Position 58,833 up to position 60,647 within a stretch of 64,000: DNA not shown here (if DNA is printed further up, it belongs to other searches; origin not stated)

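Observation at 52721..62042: Two non-pyrrolysine MttB-family methyltransferases with a MetF-like gene but no corrinoid protein, in a THF/formate-oxidation cluster of an apparently aerobic organism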

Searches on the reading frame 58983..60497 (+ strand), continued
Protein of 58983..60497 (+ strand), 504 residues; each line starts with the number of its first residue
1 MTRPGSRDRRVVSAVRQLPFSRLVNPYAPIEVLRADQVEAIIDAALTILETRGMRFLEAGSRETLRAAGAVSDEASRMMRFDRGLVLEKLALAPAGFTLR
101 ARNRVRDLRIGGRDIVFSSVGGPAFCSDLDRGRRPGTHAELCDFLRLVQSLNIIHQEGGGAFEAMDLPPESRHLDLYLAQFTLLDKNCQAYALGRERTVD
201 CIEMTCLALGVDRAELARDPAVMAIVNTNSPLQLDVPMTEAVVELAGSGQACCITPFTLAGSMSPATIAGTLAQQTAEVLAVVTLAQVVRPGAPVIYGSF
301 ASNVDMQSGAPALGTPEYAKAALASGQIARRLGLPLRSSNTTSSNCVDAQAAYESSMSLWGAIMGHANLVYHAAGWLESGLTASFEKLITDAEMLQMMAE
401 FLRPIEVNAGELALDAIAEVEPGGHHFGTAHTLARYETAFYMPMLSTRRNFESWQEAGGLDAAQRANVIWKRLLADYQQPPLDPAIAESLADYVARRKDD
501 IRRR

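Call 23: find_encoding_contigs(protein=P0230, flank=10000, max_places=10)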
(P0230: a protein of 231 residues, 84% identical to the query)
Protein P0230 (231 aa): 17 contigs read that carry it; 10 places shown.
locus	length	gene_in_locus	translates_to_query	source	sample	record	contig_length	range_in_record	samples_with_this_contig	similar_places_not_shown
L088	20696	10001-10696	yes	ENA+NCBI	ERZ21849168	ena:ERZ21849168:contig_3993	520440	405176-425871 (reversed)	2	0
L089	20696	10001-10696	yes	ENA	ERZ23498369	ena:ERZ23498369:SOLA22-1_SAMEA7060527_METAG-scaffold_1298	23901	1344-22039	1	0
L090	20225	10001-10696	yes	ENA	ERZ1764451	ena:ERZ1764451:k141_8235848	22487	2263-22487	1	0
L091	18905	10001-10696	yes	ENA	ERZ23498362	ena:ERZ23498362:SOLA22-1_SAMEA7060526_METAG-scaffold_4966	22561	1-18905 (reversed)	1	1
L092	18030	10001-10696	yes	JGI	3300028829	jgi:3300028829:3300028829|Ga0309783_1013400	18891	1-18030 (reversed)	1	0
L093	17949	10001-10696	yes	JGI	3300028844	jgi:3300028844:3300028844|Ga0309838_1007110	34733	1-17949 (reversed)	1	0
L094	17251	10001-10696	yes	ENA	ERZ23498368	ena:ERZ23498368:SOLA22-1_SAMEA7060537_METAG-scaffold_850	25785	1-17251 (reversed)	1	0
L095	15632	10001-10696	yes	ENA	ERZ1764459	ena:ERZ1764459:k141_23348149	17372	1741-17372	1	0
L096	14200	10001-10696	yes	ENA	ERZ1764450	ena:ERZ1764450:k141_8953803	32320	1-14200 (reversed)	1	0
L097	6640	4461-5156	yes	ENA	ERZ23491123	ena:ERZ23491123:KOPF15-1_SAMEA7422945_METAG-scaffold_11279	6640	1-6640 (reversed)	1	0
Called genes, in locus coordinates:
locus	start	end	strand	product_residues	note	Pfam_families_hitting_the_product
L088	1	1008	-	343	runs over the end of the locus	PF00144:Beta-lactamase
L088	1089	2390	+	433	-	PF01979:Amidohydro_1, PF07969:Amidohydro_3 (faint)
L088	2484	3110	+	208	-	PF01613:Flavin_Reduct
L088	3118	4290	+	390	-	PF01546:Peptidase_M20, PF07687:M20_dimer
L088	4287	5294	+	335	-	-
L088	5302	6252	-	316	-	PF01699:Na_Ca_ex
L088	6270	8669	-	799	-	PF17900:Peptidase_M1_N, PF01433:Peptidase_M1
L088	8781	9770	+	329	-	PF08450:SGL (faint), PF07494:Reg_prop (faint), PF13449:Phytase-like (faint), PF06739:SBBP (faint), PF01436:NHL (weak)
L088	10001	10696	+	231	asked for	PF02607:B12-binding_2, PF02310:B12-binding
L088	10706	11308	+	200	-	PF07796:DUF1638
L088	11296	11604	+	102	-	PF13769:Virulence_fact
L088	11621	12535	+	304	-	PF00809:Pterin_bind, PF03599:CdhD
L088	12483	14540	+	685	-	PF00111:Fer2 (weak), PF17650:RACo_linker, PF17651:Raco_middle, PF14574:RACo_C_ter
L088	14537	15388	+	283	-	PF02219:MTHFR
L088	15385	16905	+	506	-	PF06253:MTTB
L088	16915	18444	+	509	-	PF06253:MTTB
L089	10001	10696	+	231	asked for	PF02607:B12-binding_2, PF02310:B12-binding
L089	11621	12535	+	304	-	PF00809:Pterin_bind, PF03599:CdhD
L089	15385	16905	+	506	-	PF06253:MTTB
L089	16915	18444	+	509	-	PF06253:MTTB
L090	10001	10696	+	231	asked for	PF02607:B12-binding_2, PF02310:B12-binding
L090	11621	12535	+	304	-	PF00809:Pterin_bind, PF03599:CdhD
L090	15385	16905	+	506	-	PF06253:MTTB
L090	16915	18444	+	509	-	PF06253:MTTB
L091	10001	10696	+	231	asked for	PF02607:B12-binding_2, PF02310:B12-binding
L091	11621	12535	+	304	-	PF00809:Pterin_bind, PF03599:CdhD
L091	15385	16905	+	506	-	PF06253:MTTB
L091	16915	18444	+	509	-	PF06253:MTTB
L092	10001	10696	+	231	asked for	PF02607:B12-binding_2, PF02310:B12-binding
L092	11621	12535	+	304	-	PF00809:Pterin_bind, PF03599:CdhD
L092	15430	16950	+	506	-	PF06253:MTTB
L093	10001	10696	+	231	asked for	PF02607:B12-binding_2, PF02310:B12-binding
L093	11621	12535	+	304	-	PF00809:Pterin_bind, PF03599:CdhD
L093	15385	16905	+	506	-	PF06253:MTTB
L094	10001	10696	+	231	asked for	PF02607:B12-binding_2, PF02310:B12-binding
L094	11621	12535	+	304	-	PF00809:Pterin_bind, PF03599:CdhD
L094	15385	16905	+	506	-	PF06253:MTTB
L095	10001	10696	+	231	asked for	PF02607:B12-binding_2, PF02310:B12-binding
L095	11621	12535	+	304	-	PF00809:Pterin_bind, PF03599:CdhD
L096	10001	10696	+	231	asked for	PF02607:B12-binding_2, PF02310:B12-binding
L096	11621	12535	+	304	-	PF00809:Pterin_bind, PF03599:CdhD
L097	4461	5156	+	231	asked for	PF02607:B12-binding_2, PF02310:B12-binding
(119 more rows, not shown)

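Call 25: list_cluster_members(proteins=[P0122, P0123, P0124, P0125, P0126, P0129, P0130, P0131, P0134, P0121])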
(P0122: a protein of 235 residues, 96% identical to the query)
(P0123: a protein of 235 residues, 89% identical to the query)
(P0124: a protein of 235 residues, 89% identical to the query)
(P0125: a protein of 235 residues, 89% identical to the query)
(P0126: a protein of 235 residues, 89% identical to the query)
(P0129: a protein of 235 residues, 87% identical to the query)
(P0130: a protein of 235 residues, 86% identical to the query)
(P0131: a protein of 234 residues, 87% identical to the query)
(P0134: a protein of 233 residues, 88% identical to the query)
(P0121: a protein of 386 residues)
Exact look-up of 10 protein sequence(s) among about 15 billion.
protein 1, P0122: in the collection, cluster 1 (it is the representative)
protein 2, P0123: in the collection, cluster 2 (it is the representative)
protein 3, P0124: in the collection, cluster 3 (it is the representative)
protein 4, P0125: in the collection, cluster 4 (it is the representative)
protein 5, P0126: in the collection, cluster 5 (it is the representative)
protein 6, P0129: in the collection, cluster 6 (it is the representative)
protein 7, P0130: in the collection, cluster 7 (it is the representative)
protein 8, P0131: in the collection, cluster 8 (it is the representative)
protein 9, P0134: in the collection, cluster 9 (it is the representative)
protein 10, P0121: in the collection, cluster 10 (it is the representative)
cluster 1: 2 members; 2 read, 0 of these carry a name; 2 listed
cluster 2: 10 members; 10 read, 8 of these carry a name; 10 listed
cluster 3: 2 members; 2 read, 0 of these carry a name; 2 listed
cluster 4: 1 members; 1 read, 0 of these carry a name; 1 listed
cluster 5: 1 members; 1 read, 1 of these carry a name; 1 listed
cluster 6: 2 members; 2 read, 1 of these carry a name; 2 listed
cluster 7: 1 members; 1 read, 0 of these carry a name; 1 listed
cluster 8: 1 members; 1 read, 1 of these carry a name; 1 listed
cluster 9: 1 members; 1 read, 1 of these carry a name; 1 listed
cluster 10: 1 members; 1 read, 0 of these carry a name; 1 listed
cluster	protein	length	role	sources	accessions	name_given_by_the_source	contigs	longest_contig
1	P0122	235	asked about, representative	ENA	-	-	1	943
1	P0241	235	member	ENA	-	-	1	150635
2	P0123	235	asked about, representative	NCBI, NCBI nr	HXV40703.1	MAG TPA: corrinoid protein [Steroidobacteraceae bacterium] | corrinoid protein [Steroidobacteraceae bacterium]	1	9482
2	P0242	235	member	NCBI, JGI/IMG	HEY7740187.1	MAG TPA: corrinoid protein [Steroidobacteraceae bacterium] | methanogenic corrinoid protein MtbC1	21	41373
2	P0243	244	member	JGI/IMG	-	5-methyltetrahydrofolate--homocysteine methyltransferase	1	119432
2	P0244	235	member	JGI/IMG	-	5-methyltetrahydrofolate--homocysteine methyltransferase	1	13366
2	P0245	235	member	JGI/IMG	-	methanogenic corrinoid protein MtbC1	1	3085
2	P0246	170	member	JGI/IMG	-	methanogenic corrinoid protein MtbC1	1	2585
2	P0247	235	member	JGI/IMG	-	methanogenic corrinoid protein MtbC1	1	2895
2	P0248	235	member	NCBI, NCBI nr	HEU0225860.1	MAG TPA: corrinoid protein [Steroidobacteraceae bacterium] | corrinoid protein [Steroidobacteraceae bacterium]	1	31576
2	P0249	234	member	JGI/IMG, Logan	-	-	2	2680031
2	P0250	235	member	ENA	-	-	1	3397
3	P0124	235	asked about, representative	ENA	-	-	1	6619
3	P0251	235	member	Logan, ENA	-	-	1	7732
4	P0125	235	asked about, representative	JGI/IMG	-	-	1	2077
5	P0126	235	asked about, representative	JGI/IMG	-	5-methyltetrahydrofolate--homocysteine methyltransferase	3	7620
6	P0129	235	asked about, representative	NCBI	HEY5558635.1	MAG TPA: corrinoid protein [Steroidobacteraceae bacterium]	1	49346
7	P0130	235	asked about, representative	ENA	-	-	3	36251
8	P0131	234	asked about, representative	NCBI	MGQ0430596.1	MAG: corrinoid protein [Gammaproteobacteria bacterium]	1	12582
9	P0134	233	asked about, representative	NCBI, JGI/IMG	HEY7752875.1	MAG TPA: corrinoid protein [Steroidobacteraceae bacterium] | 5-methyltetrahydrofolate--homocysteine methyltransferase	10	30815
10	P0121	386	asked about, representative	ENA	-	-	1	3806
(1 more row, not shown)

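Call 28: search_solved_structures(query=window:58983-60497:+, max_evalue=0.00001, show_alignments=1)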
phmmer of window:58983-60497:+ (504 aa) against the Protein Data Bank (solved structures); distinct sequences matched with E-value up to 0.00001: 5.
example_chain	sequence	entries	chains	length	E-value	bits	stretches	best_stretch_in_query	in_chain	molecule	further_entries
4yyc_A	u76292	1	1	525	2e-103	349.7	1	30-501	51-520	Putative trimethylamine methyltransferase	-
2qne_A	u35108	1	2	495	3.8e-87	296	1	31-501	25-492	Putative methyltransferase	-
9yce_A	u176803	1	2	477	4.7e-87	295.7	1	31-501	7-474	Glycine betaine methyltransferase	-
7xcl_A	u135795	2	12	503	6.5e-38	133.7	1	209-492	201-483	Trimethylamine methyltransferase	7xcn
7xcm_A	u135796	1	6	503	7.4e-38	133.5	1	209-492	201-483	Trimethylamine methyltransferase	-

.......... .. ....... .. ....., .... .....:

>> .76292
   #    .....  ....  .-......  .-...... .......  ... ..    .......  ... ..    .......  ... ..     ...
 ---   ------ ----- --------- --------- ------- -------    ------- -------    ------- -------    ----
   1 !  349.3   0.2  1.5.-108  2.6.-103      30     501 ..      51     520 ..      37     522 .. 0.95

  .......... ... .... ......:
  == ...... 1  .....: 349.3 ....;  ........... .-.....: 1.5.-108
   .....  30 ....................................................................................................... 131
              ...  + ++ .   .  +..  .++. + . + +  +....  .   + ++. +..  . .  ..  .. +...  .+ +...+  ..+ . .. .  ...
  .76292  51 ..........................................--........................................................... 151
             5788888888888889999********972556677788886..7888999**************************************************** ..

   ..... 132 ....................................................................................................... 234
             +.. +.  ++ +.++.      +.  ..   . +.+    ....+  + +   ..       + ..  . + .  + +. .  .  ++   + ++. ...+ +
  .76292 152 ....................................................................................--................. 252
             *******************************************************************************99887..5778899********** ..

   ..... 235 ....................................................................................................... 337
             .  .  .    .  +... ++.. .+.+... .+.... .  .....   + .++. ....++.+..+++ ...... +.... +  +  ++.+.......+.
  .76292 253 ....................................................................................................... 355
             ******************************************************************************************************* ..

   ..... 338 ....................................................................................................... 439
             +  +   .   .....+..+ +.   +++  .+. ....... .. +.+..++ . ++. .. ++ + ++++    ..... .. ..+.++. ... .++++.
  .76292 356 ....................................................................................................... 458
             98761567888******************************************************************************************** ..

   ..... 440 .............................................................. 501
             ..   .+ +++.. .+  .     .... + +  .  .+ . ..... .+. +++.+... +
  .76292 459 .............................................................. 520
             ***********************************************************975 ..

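Call 31: find_homologous_proteins(query=L087:12545-14551:+, max_evalue=1e-100)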
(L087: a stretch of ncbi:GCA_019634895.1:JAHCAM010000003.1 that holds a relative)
Query L087:12545-14551:+ (669 aa): 8000 proteins with E <= 1e-100 among 8000 candidates; the best 120 are listed.
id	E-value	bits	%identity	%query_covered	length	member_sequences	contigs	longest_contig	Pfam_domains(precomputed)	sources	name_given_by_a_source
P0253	0.0e+0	1453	100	100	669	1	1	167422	PF17650.7,PF00111.33,PF17651.7,PF14574.12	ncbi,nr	ncbi:MAG: DUF4445 domain-containing protein [Steroidobacteraceae bacterium]|nr:DUF4445 domain-contai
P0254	0.0e+0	1332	92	99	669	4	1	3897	PF17650.7,PF00111.33,PF17651.7,PF14574.12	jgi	jgi:uncharacterized 2Fe-2S/4Fe-4S cluster protein (DUF4445 family)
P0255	0.0e+0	1320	91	97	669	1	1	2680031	PF17650.7,PF00111.33,PF17651.7,PF14574.12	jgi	-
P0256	0.0e+0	1301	90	99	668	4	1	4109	PF17650.7,PF00111.33,PF17651.7,PF14574.12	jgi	-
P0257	0.0e+0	1291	89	99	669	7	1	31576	PF17650.7,PF00111.33,PF17651.7,PF14574.12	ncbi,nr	ncbi:MAG TPA: ASKHA domain-containing protein [Steroidobacteraceae bacterium]|nr:ASKHA domain-contai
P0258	0.0e+0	1257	86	97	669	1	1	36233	PF17650.7,PF00111.33,PF17651.7,PF14574.12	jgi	jgi:uncharacterized 2Fe-2S/4Fe-4S cluster protein (DUF4445 family)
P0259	0.0e+0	1226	86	97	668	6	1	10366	PF17650.7,PF00111.33,PF17651.7,PF14574.12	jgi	jgi:uncharacterized 2Fe-2S/4Fe-4S cluster protein (DUF4445 family)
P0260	0.0e+0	1220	86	96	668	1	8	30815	PF17650.7,PF00111.33,PF17651.7,PF14574.12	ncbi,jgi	ncbi:MAG TPA: ASKHA domain-containing protein [Steroidobacteraceae bacterium]|jgi:uncharacterized 2F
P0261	0.0e+0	1196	81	100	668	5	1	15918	PF17650.7,PF00111.33,PF17651.7,PF14574.12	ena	-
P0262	0.0e+0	1191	82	97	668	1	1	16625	PF17650.7,PF00111.33,PF17651.7,PF14574.12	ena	-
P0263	0.0e+0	1188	82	99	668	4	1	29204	PF17650.7,PF00111.33,PF17651.7,PF14574.12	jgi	-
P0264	0.0e+0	1187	81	100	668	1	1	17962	PF17650.7,PF00111.33,PF17651.7,PF14574.12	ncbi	-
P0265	0.0e+0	1178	80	97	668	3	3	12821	PF17650.7,PF00111.33,PF17651.7,PF14574.12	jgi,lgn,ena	-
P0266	0.0e+0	1174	80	100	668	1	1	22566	PF17650.7,PF00111.33,PF17651.7,PF14574.12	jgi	jgi:uncharacterized 2Fe-2S/4Fe-4S cluster protein (DUF4445 family)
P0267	0.0e+0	1171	80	100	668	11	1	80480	PF17650.7,PF00111.33,PF17651.7,PF14574.12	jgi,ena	-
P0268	0.0e+0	1166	79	100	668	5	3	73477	PF17650.7,PF00111.33,PF17651.7,PF14574.12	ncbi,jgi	-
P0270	0.0e+0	1122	78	98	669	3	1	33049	PF17650.7,PF00111.33,PF17651.7,PF14574.12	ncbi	-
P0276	0.0e+0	1057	73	97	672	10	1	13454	PF17650.7,PF00111.33,PF17651.7,PF14574.12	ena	-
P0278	0.0e+0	1051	73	97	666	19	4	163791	PF17650.7,PF00111.33,PF17651.7,PF14574.12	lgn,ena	-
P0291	0.0e+0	1042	73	100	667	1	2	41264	PF17650.7,PF00111.33,PF17651.7,PF14574.12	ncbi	-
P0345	0.0e+0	1016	70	98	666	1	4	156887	PF17650.7,PF00111.33,PF17651.7,PF14574.12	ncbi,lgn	-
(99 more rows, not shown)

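Call 32: find_encoding_contigs(protein=P0345, flank=10000, max_places=4)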
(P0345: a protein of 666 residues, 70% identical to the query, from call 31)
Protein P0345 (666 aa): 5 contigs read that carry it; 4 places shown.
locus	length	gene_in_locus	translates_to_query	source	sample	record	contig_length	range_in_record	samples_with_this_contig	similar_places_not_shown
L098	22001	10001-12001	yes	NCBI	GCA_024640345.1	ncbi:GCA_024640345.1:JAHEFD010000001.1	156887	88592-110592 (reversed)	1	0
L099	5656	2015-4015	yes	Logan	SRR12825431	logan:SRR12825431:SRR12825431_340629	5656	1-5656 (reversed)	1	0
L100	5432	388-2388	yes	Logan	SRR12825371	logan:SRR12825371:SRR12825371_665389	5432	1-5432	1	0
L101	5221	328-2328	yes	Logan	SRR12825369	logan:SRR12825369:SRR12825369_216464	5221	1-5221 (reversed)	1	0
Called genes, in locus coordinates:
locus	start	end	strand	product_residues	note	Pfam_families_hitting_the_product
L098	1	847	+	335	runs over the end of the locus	-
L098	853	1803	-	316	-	PF01699:Na_Ca_ex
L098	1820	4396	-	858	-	PF17900:Peptidase_M1_N, PF01433:Peptidase_M1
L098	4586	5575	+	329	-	PF07494:Reg_prop (faint), PF08450:SGL (faint), PF13449:Phytase-like (faint), PF06739:SBBP (faint), PF01436:NHL (weak)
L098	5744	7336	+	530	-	PF06253:MTTB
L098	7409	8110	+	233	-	PF02607:B12-binding_2, PF02310:B12-binding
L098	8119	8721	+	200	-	PF07796:DUF1638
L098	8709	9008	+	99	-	PF13769:Virulence_fact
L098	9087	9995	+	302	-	PF00809:Pterin_bind, PF03599:CdhD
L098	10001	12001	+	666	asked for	PF00111:Fer2 (weak), PF17650:RACo_linker, PF17651:Raco_middle, PF14574:RACo_C_ter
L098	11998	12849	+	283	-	PF02219:MTHFR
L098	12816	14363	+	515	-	PF06253:MTTB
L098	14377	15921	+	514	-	PF06253:MTTB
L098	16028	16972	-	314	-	-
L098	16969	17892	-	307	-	PF02574:S-methyl_trans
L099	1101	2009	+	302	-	PF00809:Pterin_bind, PF03599:CdhD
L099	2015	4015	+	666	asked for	PF00111:Fer2 (weak), PF17650:RACo_linker, PF17651:Raco_middle, PF14574:RACo_C_ter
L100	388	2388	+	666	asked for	PF00111:Fer2 (weak), PF17650:RACo_linker, PF17651:Raco_middle, PF14574:RACo_C_ter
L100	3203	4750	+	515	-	PF06253:MTTB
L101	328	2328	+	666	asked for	PF00111:Fer2 (weak), PF17650:RACo_linker, PF17651:Raco_middle, PF14574:RACo_C_ter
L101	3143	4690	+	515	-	PF06253:MTTB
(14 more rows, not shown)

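Call 33: list_cluster_members(proteins=[P0254, P0256, P0257, P0259, P0261, P0263, P0265, P0267, P0270, P0291])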
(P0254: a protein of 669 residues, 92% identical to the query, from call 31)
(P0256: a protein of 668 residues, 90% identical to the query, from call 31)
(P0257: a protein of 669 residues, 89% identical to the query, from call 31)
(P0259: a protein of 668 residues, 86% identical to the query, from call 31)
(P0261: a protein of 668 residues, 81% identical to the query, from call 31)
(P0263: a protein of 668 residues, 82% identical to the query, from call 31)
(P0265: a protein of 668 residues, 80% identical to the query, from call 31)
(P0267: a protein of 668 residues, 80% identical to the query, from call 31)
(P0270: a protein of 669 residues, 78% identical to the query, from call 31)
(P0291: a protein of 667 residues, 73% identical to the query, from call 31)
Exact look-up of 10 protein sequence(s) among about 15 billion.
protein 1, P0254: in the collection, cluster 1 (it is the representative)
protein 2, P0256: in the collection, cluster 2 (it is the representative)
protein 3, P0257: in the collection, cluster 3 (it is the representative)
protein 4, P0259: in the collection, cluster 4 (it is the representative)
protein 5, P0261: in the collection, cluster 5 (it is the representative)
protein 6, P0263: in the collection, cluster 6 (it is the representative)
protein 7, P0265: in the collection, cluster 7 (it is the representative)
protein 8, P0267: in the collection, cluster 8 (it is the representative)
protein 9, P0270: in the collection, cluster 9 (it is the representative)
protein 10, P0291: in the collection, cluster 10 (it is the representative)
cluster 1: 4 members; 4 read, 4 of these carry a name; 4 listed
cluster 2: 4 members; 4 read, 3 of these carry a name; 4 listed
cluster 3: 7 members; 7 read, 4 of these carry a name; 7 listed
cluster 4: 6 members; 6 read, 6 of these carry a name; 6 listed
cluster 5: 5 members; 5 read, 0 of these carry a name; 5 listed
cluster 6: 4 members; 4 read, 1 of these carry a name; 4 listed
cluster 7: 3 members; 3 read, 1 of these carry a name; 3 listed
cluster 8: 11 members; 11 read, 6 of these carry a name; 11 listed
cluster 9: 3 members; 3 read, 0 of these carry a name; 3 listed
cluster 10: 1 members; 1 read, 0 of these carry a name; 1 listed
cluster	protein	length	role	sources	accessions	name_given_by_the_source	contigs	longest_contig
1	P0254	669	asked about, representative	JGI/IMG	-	uncharacterized 2Fe-2S/4Fe-4S cluster protein (DUF4445 family)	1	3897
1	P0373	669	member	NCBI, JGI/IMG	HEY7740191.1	MAG TPA: ASKHA domain-containing protein [Steroidobacteraceae bacterium] | uncharacterized 2Fe-2S/4Fe-4S cluster protein (DUF4445 family)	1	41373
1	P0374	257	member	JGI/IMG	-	uncharacterized 2Fe-2S/4Fe-4S cluster protein (DUF4445 family)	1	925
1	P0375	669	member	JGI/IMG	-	uncharacterized 2Fe-2S/4Fe-4S cluster protein (DUF4445 family)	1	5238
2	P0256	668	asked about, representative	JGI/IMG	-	-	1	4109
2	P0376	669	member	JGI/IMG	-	uncharacterized 2Fe-2S/4Fe-4S cluster protein (DUF4445 family)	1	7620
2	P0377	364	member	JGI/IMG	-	uncharacterized 2Fe-2S/4Fe-4S cluster protein (DUF4445 family)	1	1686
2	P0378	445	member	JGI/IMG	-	uncharacterized 2Fe-2S/4Fe-4S cluster protein (DUF4445 family)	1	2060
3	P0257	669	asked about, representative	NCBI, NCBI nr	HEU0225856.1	MAG TPA: ASKHA domain-containing protein [Steroidobacteraceae bacterium] | ASKHA domain-containing protein [Steroidobacteraceae bacterium]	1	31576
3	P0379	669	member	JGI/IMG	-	uncharacterized 2Fe-2S/4Fe-4S cluster protein (DUF4445 family)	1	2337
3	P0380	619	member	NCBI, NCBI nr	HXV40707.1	MAG TPA: ASKHA domain-containing protein, partial [Steroidobacteraceae bacterium] | ASKHA domain-containing protein [Steroidobacteraceae bacterium]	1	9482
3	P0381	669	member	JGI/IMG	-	uncharacterized 2Fe-2S/4Fe-4S cluster protein (DUF4445 family)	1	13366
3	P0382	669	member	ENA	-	-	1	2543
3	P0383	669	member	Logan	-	-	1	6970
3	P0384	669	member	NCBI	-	-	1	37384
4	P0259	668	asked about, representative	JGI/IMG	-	uncharacterized 2Fe-2S/4Fe-4S cluster protein (DUF4445 family)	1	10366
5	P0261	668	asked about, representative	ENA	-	-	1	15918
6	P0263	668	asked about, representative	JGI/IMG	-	-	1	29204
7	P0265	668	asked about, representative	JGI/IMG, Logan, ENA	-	-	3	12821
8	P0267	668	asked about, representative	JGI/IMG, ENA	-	-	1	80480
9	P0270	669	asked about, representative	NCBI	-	-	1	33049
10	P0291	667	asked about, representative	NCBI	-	-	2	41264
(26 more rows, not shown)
